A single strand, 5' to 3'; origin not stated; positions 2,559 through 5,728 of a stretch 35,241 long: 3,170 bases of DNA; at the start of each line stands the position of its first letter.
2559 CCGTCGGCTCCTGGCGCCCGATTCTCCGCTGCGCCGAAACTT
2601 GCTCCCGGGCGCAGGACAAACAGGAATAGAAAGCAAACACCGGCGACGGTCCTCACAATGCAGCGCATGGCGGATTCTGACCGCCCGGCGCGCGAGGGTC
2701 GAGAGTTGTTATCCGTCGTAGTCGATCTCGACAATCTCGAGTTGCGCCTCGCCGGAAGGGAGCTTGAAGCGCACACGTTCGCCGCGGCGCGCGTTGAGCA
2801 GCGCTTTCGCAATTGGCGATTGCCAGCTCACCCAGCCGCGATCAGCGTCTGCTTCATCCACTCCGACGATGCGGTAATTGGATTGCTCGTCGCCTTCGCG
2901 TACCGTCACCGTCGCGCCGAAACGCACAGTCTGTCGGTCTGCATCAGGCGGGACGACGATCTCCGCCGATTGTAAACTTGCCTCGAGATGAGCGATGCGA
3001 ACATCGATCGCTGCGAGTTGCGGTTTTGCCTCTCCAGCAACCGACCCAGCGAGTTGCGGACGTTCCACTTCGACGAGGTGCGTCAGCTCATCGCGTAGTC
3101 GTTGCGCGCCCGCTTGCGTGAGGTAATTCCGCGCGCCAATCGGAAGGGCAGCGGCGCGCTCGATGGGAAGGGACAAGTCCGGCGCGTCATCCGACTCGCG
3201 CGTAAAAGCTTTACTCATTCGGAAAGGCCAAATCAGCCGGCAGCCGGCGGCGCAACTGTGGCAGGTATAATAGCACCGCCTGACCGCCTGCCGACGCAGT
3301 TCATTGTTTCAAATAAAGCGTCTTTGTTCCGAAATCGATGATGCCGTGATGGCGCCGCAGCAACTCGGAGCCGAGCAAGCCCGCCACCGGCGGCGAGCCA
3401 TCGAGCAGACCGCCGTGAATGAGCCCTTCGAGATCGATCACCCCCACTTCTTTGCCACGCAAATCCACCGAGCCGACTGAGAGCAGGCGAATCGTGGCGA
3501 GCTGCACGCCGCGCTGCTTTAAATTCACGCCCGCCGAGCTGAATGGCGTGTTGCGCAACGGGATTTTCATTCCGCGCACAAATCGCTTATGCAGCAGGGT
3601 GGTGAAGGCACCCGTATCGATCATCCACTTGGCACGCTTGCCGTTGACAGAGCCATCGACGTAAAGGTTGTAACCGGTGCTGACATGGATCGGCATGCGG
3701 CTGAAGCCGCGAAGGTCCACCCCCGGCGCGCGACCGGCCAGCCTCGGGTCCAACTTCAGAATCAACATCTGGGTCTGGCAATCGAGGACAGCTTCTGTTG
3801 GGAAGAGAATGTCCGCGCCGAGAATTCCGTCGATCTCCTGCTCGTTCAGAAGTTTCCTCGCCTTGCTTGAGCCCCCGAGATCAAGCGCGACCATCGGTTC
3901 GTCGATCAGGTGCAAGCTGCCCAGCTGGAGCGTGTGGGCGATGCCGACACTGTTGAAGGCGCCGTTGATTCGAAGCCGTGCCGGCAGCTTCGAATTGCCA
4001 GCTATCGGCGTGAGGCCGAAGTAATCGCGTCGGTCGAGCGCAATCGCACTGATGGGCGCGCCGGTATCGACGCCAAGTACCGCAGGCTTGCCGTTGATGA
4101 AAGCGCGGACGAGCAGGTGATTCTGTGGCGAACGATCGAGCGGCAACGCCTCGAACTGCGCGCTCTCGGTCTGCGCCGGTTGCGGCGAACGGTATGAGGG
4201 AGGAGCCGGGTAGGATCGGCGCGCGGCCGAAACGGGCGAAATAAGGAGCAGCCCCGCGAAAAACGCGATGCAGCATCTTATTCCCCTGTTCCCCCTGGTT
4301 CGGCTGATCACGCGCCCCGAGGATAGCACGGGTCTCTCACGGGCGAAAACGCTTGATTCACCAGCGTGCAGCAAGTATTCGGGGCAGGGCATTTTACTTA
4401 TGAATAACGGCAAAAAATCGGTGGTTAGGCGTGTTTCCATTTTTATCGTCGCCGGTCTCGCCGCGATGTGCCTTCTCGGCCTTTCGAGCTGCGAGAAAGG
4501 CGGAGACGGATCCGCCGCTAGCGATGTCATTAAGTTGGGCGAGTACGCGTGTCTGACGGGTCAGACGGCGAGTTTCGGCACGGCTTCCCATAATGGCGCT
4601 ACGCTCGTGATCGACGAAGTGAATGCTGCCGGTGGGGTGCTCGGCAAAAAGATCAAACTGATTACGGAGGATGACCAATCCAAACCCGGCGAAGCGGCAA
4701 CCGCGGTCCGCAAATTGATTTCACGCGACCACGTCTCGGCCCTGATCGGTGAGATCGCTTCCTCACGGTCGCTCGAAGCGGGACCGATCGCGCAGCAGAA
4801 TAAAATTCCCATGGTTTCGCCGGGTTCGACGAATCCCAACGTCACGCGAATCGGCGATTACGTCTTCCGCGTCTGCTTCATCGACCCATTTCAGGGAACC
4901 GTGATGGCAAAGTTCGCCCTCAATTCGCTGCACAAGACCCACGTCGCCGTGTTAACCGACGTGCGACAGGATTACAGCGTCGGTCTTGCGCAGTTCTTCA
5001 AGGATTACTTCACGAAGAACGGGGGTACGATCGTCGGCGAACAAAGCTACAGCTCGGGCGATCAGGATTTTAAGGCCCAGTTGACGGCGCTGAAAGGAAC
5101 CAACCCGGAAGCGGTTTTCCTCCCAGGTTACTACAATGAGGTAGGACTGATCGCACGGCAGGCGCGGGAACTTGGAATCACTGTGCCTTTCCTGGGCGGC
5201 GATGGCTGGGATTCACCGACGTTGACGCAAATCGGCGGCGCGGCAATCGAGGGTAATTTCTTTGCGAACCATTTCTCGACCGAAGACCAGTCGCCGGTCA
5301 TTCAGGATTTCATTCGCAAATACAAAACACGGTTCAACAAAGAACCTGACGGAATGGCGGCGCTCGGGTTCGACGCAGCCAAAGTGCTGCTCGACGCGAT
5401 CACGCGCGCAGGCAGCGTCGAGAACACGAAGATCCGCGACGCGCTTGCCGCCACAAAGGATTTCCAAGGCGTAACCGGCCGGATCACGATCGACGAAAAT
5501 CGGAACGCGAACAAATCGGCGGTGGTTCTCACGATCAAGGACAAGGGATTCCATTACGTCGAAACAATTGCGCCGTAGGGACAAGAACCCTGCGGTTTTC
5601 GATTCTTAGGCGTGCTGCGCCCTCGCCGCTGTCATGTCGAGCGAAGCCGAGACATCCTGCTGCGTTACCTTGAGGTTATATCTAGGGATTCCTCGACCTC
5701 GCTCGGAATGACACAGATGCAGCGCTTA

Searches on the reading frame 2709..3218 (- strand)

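Call 74: search_protein_families(library=pfam, proteins=[window:2709-3218:-], max_evalue=0.00001)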
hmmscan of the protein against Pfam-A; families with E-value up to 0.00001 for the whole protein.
window:2709-3218:- (169 aa): 2 families
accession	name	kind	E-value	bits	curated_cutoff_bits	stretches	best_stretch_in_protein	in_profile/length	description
PF01272.25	GreA_GreB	-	1.7e-23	82.8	26.9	1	96-167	4-77/77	Transcription elongation factor, GreA/GreB, C-term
PF03449.20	GreA_GreB_N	-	6.7e-09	36.3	24.5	0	31-60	1-30/71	Transcription elongation factor, N-terminal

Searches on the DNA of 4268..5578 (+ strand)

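Call 63: search_with_rna_model(model_id=R1, sources=[L121, L122, L123, L124, L125], filters=off, max_evalue=1)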
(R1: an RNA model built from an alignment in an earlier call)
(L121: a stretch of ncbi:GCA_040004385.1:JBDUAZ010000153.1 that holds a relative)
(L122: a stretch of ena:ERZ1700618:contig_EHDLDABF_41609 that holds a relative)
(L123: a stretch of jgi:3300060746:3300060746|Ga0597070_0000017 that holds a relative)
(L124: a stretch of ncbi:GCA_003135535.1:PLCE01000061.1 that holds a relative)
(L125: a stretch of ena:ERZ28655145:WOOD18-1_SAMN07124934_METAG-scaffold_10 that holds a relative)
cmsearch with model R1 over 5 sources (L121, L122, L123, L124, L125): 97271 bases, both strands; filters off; matches with E-value up to 1: 4.
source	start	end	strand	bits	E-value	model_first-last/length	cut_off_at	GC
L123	2485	2511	+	34.4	8.9e-06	1-28/28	no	0.44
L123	6176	6209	+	27.6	0.00036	1-28/28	no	0.76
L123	2551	2577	-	15.3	0.28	1-28/28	no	0.52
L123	14606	14625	+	13.3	0.84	1-28/28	no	0.5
